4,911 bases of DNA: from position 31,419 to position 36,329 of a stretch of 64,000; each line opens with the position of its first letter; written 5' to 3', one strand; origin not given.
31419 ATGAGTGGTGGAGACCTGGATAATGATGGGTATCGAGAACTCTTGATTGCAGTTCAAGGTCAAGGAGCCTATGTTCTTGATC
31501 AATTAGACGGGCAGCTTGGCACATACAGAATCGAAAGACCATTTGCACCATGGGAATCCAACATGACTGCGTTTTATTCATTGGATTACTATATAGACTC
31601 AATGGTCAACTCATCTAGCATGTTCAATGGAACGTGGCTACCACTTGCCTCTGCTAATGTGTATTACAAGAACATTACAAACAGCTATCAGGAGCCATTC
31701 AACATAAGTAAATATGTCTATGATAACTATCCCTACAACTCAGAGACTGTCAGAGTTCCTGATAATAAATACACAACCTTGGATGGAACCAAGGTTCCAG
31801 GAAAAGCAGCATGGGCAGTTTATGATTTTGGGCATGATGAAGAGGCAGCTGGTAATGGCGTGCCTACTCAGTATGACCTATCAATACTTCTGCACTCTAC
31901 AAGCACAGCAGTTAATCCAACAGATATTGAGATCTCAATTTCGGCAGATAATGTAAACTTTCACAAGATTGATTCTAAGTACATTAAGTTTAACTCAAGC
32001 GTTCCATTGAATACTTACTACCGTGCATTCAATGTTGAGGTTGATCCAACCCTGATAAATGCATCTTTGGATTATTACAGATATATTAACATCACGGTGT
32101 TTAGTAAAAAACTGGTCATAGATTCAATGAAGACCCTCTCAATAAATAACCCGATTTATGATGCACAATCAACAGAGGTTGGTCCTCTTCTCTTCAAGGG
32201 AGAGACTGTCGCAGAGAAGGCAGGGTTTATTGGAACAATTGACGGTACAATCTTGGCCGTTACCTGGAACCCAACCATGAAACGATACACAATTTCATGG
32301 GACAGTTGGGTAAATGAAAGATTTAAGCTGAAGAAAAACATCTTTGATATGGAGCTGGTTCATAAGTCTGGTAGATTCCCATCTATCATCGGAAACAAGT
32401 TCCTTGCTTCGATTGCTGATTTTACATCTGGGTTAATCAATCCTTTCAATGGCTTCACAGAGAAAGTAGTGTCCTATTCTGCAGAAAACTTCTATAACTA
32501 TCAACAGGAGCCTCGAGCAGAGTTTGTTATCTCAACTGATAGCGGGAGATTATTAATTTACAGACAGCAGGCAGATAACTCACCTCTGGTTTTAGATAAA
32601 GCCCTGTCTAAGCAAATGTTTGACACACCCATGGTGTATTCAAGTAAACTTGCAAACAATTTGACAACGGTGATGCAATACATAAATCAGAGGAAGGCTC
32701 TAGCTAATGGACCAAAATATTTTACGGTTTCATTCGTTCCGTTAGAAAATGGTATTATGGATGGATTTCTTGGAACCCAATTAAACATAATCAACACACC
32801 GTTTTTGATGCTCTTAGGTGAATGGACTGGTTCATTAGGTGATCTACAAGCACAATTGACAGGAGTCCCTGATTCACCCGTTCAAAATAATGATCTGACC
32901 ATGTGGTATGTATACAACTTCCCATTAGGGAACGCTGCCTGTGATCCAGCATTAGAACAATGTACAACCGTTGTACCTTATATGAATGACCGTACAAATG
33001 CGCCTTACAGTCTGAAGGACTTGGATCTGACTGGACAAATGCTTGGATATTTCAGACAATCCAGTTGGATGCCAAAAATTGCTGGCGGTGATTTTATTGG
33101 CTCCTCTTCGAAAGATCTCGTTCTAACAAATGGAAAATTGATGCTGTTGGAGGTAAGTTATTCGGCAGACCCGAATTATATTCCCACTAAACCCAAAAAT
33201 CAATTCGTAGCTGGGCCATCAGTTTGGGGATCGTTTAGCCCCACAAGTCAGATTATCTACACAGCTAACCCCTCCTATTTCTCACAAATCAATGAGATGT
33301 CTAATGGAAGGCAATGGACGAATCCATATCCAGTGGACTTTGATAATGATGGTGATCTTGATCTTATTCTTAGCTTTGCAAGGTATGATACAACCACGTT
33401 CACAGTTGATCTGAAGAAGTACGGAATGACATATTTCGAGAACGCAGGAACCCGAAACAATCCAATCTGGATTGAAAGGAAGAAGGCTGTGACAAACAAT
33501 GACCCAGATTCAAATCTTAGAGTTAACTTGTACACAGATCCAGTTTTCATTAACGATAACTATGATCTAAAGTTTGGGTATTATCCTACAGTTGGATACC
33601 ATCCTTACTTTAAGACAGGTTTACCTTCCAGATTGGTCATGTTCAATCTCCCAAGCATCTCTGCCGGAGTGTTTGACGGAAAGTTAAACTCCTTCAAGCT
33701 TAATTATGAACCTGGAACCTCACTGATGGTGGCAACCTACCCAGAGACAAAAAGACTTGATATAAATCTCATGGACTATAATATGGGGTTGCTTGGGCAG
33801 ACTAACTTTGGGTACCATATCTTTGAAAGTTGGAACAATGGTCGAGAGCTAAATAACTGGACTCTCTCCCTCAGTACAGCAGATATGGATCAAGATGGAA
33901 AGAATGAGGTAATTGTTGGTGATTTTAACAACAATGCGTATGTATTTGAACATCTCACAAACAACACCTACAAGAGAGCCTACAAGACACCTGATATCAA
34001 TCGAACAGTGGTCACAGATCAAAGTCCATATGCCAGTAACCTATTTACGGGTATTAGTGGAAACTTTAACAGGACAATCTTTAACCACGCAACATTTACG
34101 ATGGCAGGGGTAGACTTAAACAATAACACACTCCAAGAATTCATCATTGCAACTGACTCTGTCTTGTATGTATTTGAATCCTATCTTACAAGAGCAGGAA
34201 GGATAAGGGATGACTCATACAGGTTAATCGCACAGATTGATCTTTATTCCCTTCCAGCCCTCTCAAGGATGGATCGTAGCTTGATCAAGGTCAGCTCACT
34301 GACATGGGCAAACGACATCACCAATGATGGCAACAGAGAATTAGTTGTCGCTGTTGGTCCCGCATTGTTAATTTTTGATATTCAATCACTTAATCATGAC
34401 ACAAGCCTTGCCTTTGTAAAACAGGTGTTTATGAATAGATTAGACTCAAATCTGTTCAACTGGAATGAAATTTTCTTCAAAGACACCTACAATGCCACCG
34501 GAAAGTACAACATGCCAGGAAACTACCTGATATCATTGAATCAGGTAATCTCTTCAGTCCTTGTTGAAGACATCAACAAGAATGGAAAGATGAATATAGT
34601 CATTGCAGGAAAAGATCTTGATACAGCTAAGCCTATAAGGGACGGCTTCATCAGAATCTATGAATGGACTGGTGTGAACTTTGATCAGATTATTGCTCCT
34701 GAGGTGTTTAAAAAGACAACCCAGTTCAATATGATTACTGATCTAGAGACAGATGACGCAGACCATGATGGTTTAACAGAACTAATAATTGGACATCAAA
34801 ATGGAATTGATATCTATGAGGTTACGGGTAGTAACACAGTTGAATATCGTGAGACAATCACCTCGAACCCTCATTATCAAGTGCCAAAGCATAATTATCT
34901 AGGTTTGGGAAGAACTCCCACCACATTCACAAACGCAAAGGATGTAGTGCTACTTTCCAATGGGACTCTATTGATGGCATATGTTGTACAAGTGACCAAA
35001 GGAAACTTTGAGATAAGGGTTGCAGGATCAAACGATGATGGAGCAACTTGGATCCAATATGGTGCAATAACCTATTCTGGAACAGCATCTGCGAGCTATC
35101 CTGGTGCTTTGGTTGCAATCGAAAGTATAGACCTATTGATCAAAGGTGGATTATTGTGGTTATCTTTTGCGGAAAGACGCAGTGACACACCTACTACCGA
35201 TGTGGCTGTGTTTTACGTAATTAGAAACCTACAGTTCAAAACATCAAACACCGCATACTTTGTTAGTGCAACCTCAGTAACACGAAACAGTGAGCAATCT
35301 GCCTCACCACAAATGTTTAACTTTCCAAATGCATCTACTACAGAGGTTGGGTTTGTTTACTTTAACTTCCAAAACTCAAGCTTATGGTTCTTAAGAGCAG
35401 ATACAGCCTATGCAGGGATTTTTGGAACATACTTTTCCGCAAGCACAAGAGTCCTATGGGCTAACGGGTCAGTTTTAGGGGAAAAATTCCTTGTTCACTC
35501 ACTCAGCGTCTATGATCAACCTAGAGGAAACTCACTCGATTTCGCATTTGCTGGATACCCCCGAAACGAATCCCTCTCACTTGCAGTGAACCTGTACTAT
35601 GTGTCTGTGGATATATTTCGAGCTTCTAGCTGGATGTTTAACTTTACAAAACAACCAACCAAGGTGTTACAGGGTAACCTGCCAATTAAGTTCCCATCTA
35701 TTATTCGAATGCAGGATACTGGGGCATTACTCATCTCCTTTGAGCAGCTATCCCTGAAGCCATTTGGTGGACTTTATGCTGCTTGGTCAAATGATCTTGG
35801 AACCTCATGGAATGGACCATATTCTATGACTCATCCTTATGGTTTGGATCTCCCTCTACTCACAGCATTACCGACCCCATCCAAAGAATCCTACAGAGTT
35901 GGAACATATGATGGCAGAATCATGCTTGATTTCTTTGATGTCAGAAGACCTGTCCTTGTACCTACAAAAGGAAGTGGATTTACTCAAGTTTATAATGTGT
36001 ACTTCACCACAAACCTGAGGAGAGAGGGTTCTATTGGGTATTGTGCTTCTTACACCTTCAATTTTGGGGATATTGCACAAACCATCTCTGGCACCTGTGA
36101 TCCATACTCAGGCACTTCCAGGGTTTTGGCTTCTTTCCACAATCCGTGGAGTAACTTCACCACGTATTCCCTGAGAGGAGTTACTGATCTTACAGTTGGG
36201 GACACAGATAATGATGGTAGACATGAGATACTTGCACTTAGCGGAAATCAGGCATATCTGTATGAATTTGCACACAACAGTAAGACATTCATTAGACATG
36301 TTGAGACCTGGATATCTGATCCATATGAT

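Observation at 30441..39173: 2910-aa integrin-alpha-like protein: multi-blade FG-GAP propellers fused to a BNR/sialidase-like propeller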

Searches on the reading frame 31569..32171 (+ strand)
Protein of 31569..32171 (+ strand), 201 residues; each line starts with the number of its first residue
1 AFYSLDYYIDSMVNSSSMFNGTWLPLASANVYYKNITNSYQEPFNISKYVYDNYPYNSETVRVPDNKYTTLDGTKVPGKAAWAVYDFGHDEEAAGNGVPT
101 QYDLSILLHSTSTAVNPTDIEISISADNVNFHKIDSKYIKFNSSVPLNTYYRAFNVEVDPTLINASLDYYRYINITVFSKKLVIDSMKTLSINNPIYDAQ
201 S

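Call 86: search_solved_structures(query=A7, max_evalue=5)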
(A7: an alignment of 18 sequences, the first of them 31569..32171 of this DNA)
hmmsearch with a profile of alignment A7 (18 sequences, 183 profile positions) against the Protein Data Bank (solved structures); distinct sequences matched with E-value up to 5: 6.
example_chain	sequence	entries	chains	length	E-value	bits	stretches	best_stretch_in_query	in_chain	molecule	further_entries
5zu6_A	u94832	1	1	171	0.026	17.8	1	53-138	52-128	CBM32 domain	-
7w12_A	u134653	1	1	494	0.18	15.1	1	53-136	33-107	Alginate lyase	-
5zu5_A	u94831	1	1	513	0.18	15.1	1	53-137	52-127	alginate lyase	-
1lwu_A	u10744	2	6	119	0.21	14.9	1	80-169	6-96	Fibrinogen alpha-1 chain | Fibrin alpha-1 chain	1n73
2kd7_A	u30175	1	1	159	0.57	13.5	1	78-136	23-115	Putative chitobiase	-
3ggl_A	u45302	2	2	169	0.63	13.3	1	68-136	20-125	Putative chitobiase | Chitobiase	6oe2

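Call 87: search_protein_families(library=pfam, alignment_id=A7, max_evalue=0.1)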
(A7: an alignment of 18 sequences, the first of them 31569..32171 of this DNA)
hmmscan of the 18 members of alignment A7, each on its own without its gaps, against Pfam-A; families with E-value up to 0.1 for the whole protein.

A. member 1, window:31569-32171:+ (201 aa): 0 families

B. families by the number of members that match (of 18 scanned): 1 family
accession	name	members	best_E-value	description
PF00754.31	F5_F8_type_C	1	1.6e-05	F5/8 type C domain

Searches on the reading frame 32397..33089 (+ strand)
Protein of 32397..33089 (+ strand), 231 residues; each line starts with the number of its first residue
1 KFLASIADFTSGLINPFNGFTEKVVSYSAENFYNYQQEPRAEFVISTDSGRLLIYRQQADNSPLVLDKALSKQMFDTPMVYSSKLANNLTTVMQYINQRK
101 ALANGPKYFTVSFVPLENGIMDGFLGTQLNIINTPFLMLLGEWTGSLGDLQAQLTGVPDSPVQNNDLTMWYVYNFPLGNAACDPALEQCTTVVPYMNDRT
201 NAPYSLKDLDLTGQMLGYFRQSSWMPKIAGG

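Call 31: search_protein_families(library=pfam, proteins=[window:32397-33089:+], max_evalue=0.1)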
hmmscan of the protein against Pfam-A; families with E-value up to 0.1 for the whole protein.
window:32397-33089:+ (231 aa): 1 family
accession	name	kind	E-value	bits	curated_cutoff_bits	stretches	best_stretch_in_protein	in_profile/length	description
PF24797.1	Beta-prop_WDR35_TULP_N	-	0.06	12.9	80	1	33-73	217-257/332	WDR35/TULP4 N-terminal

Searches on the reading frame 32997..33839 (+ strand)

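Call 31: search_protein_families(library=pfam, proteins=[window:32997-33839:+], max_evalue=0.1)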
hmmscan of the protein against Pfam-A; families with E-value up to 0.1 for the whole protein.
window:32997-33839:+ (281 aa): 2 families
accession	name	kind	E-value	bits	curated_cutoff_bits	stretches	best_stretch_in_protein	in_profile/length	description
PF13517.12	FG-GAP_3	-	9.8e-05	23.3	26.9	1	95-124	31-60/61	FG-GAP-like repeat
PF01839.29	FG-GAP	-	0.071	13.5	22.1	0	113-130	8-25/37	FG-GAP repeat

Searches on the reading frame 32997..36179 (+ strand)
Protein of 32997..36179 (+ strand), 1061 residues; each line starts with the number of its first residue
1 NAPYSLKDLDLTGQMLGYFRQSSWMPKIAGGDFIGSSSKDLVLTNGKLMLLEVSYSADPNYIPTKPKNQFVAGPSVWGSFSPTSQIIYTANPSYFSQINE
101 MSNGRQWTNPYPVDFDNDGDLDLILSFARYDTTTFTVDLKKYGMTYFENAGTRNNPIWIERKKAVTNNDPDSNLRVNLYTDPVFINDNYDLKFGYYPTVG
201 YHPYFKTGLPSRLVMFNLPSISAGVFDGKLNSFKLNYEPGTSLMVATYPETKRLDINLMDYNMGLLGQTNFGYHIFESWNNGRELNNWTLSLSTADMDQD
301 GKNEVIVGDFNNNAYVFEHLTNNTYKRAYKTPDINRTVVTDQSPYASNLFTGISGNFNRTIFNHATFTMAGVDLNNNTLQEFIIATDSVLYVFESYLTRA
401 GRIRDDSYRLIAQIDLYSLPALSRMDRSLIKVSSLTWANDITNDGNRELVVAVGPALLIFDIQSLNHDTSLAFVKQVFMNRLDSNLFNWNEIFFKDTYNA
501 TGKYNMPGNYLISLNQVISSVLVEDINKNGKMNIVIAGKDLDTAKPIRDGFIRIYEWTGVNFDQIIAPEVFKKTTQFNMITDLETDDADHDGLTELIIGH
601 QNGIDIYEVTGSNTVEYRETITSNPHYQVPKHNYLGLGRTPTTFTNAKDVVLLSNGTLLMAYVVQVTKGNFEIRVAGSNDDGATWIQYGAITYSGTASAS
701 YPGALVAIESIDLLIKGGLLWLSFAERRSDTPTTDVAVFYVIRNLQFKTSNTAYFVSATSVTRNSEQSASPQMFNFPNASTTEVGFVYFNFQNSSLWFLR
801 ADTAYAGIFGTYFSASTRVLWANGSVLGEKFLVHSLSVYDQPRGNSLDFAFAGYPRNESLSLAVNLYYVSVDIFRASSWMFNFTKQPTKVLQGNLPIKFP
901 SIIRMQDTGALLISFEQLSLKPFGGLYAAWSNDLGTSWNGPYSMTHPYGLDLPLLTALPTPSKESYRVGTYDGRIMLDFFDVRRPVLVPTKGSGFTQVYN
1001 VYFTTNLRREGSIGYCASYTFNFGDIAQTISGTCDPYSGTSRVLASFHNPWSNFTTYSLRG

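Call 52: predict_structure(alignment_id=A2)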
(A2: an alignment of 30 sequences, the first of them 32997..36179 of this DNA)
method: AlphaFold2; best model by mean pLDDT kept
length: 1061 residues; sequences in the alignment: 30
mean_pLDDT: 73.4   pTM: 0.68
mean pLDDT of the five models: 73.4, 72.6, 71.7, 71.5, 69.4
residues with pLDDT >= 90: 200; 70-90: 486; 50-70: 202; < 50: 173
segments of 3 or more residues with pLDDT < 50: 1-13, 56-84, 239-241, 246-251, 256-272, 282-284, 348-353, 467-484, 498-500, 747-751, 757-767, 813-827, 1008-1038
pLDDT, mean of each block of 10 residues (from residue 1): 29 55 73 76 84 57 38 36 55 80 80 78 85 65 83 81 65 73 78 56 67 79 73 63 48 47 43 49 51 84 78 80 80 75 54 58 80 87 90 86 79 87 87 91 89 93 63 44 61 63 73 91 91 94 89 89 90 92 90 92 92 90 85 74 83 92 87 91 88 62 78 86 83 65 65 50 47 80 81 74 62 41 47 86 80 75 79 68 76 79 91 85 84 88 87 80 78 75 91 90 66 39 36 41 89 75 33
secondary structure, 60 per line:
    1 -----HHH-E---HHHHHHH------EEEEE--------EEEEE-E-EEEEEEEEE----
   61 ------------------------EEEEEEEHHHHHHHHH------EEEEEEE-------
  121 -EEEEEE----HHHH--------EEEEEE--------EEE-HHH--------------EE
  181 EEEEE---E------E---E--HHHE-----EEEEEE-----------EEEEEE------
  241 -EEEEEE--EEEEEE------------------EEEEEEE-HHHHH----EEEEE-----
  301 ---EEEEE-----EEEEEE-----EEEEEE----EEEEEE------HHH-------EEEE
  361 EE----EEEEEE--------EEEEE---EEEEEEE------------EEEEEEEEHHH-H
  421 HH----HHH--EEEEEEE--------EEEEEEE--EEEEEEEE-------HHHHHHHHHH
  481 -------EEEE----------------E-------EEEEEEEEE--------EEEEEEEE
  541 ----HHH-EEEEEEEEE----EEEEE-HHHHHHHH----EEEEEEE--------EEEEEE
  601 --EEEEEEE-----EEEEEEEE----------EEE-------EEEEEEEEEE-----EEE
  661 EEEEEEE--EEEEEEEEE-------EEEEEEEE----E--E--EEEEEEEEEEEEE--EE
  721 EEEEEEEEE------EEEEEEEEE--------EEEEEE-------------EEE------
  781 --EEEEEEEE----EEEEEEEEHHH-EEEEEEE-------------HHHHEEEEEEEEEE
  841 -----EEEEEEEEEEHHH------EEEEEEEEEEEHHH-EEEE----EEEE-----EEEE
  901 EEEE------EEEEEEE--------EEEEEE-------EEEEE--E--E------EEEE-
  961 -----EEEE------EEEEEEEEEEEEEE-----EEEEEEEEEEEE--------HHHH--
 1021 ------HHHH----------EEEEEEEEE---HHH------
elements in order (helices of 4 or more, strands of 3 or more residues): H14-20 E27-31 E40-44 E48-56 E85-91 H92-100 E107-113 E122-127 H132-135 E144-149 E158-160 E179-185 E212-217 E229-234 E242-247 E250-255 E274-280 H282-286 E291-295 E304-308 E314-319 E325-330 E335-340 E357-362 E367-372 E381-385 E389-395 E408-415 E432-438 E447-453 E456-463 H471-480 E488-491 E516-524 E533-540 E549-557 E562-566 H568-575 E580-586 E595-600 E603-609 E615-622 E633-635 E643-652 E658-667 E670-678 E686-693 E704-716 E719-729 E736-744 E753-758 E772-774 E783-790 E795-802 E807-813 H827-830 E831-840 E846-855 E865-875 E880-883 E888-891 E897-904 E911-917 E926-931 E939-943 E956-959 E966-969 E976-989 E995-1006 H1015-1018 H1027-1030 E1041-1049

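Call 84: fold_search(model_id=the predicted structure, library=pdb)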
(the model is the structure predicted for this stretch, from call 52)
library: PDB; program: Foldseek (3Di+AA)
matches with E <= 10: 1183; with E <= 0.001: 433
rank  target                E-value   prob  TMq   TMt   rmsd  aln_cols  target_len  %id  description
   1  9nfq_A                2.4e-10  1.00  0.19  0.23  25.3      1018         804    7  Crystal structure of CRBN-DDB1 and MRT-3486 in complex with NEK7 (released 2025-07-09)
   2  7dco_3                7.3e-10  1.00  0.12  0.10  38.9      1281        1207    8  Cryo-EM structure of the activated spliceosome (Bact complex) at an atomic resolution of 2.5 angstrom (released 2021-03-17)
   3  8asv_B                8.5e-10  1.00  0.25  0.31  19.1      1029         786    8  Cryo-EM structure of yeast Elongator complex (released 2022-12-07)
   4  6p2k_A                8.9e-10  1.00  0.17  0.23  22.8       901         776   10  Crystal structure of AFV00434, an ancestral GH74 enzyme (released 2019-07-31)
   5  6urg_A                1.2e-09  1.00  0.10  0.09  36.9      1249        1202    9  Cryo-EM structure of human CPSF160-WDR33-CPSF30-CPSF100 PIM complex (released 2019-11-27)
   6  7zgq_A                1.3e-09  0.98  0.09  0.07  35.6      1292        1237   10  Polymerase module of yeast CPF in complex with the yPIM of Cft2 (released 2022-05-25)
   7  5hy7_B                1.4e-09  0.99  0.10  0.09  34.6      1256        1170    9  SF3B10-SF3B130 from Chaetomium thermophilum (released 2016-10-26)
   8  6mgj_A                2.2e-09  1.00  0.21  0.27  22.2       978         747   11  Crystal structure of the catalytic domain from GH74 enzyme PoGH74 from Paenibacillus odorifer, apoenzyme (released 2019-01-23)
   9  5hy7_A                3.9e-09  0.99  0.10  0.10  36.1      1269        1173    9  SF3B10-SF3B130 from Chaetomium thermophilum (released 2016-10-26)
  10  7oob_d                7.0e-09  1.00  0.16  0.21  27.3       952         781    8  Pol II-CSB-CSA-DDB1-UVSSA-ADPBeF3 (Structure2) (released 2021-10-13)
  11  9lul_c                7.4e-09  1.00  0.16  0.20  28.9       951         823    9  Local refinement of stacked like DDB1-DDA1-DET1-Ube2e2-COP1 complex (layer 1) (released 2026-01-28)
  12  8u17_E                1.0e-08  1.00  0.16  0.20  21.9       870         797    8  The ternary complex structure of DDB1-CRBN-SALL4(ZF1,2)-long bound to Pomalidomide (released 2023-12-27)
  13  8tzx_E                2.0e-08  1.00  0.17  0.22  26.0       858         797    8  Ternary complex structure of Cereblon-DDB1 bound to WIZ(ZF7) and the molecular glue dWIZ-1 (released 2024-07-10)
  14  8g66_D                3.9e-08  1.00  0.15  0.19  22.1       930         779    8  Structure with SJ3149 (released 2023-12-13)
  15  7zgr_A                4.3e-08  0.92  0.08  0.07  36.0      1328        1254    9  Polymerase module of yeast CPF in complex with Mpe1, the yPIM of Cft2 and the pre-cleaved CYC1 RNA (released 2022-05-25)
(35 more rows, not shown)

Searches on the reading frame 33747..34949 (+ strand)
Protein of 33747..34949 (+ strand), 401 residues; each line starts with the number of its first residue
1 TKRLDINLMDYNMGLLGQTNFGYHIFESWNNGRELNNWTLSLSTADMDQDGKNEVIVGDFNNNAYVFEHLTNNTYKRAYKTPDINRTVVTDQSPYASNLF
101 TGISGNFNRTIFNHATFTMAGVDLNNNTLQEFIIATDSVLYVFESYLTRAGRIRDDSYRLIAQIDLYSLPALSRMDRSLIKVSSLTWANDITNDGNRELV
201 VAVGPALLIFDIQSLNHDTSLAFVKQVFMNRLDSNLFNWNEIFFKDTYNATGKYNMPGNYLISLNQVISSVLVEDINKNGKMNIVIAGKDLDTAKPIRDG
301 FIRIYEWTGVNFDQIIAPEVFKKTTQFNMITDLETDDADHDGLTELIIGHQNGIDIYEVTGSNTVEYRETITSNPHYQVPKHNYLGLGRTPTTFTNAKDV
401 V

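Call 31: search_protein_families(library=pfam, proteins=[window:33747-34949:+], max_evalue=0.1)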
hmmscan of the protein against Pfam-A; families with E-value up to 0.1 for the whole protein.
window:33747-34949:+ (401 aa): 7 families
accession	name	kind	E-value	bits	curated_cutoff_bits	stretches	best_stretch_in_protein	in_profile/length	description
PF13517.12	FG-GAP_3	-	5.5e-12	46.5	26.9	1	46-77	1-31/61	FG-GAP-like repeat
PF01839.29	FG-GAP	-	4.3e-08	33.3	22.1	1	41-63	4-33/37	FG-GAP repeat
PF14783.12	BBS2_Mid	-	5.2e-05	23.7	27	0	41-68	1-28/108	Ciliary BBSome complex subunit 2, middle region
PF25292.1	Beta-prop_CGLA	-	0.00053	20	26.8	0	42-86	191-237/316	Lambda-carrageenase beta-propeller domain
PF23743.1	Beta-prop_BBS7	-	0.0019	18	27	0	322-368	213-260/299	BBS7 beta-propeller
PF14779.12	BBS1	-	0.0077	16.2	27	0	35-65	12-42/254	Ciliary BBSome complex subunit 1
PF21472.2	gp6_C-domII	-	0.023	15.5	27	1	26-95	24-91/119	Baseplate structural protein gp6, C-terminal domain II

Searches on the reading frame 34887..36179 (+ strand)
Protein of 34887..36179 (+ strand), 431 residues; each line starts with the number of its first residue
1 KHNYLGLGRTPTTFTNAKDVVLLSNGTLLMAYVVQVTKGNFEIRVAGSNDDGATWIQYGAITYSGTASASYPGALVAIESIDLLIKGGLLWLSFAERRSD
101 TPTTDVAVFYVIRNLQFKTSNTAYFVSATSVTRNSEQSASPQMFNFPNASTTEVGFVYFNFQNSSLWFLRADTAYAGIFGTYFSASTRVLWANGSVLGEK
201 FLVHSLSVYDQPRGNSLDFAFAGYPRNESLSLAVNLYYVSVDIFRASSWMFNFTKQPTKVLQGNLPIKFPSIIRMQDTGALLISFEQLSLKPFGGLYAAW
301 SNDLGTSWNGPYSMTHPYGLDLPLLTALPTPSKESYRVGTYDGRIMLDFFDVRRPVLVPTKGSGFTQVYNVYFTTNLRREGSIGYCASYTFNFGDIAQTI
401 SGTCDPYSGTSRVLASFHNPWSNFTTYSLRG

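Call 31: search_protein_families(library=pfam, proteins=[window:34887-36179:+], max_evalue=0.1)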
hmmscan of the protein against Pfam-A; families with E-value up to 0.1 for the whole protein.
window:34887-36179:+ (431 aa): 1 family
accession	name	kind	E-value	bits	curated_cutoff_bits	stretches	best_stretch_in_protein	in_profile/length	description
PF13088.12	BNR_2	-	0.018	14.8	31.4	0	24-61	60-254/277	BNR repeat-like domain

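Call 50: search_solved_structures(query=A4, max_evalue=1)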
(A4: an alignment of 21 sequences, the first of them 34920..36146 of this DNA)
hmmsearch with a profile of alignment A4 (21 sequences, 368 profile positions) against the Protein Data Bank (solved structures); distinct sequences matched with E-value up to 1: 94 (the best 60 are shown).
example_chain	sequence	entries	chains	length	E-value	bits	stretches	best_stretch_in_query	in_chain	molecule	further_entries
8gn6_C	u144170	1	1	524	3.7e-12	49.2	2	8-55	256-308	Sialidase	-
8gn6_A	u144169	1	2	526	3.7e-12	49.2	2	8-55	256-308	Sialidase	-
8t26_A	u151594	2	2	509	1.2e-11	47.5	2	8-55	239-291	Sialidase, putative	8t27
8feb_A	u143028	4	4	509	1.4e-11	47.3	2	8-55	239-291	Sialidase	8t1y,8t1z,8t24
4bbw_A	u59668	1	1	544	2.6e-11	46.4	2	12-83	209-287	SIALIDASE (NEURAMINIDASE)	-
9db6_A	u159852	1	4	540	8.4e-11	44.7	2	11-83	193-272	BNR/Asp-box repeat protein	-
2w20_A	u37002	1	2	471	1.8e-10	43.6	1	30-57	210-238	SIALIDASE A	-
3h71_A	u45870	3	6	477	1.9e-10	43.5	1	30-57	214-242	Sialidase A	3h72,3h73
2ya4_A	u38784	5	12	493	2e-10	43.5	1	30-57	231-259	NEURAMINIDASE A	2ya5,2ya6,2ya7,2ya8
5kky_A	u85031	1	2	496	2e-10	43.5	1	30-57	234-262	Sialidase A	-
7a54_A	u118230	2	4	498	2.6e-10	43.1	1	30-57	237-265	Sialidase A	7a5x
2vvz_A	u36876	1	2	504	2.6e-10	43.1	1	30-57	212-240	SIALIDASE A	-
4fj6_A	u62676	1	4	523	4.7e-10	42.3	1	11-83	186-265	glycoside hydrolase family 33, candidate sialidase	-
6qzh_A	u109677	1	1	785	2.6e-09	39.8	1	30-57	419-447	C-C chemokine receptor type 7,Sialidase A,C-C chemokine receptor type 7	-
9k6l_R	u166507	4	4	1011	1e-08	37.8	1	30-57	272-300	exo-alpha-sialidase,Taste receptor type 2 member 16,LgBiT | Fusion protein 1,exo-alpha-sialidase,Taste receptor type 2 member 16,Fusion protein 2,exo- | Fusion 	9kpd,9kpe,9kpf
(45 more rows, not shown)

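Call 51: search_protein_families(library=pfam, alignment_id=A4, max_evalue=0.01)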
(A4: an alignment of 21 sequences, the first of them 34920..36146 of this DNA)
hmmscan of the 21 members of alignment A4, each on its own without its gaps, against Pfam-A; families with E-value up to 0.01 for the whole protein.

A. member 1, window:34920-36146:+ (409 aa): 0 families

B. families by the number of members that match (of 21 scanned): 4 families
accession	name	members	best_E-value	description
PF13088.12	BNR_2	13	1.3e-12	BNR repeat-like domain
PF02012.26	BNR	7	0.00035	BNR/Asp-box repeat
PF21471.3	Reelin_subrepeat-B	3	2.8e-06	Reelin subrepeat B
PF13859.12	BNR_3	1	0.0041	BNR repeat-like domain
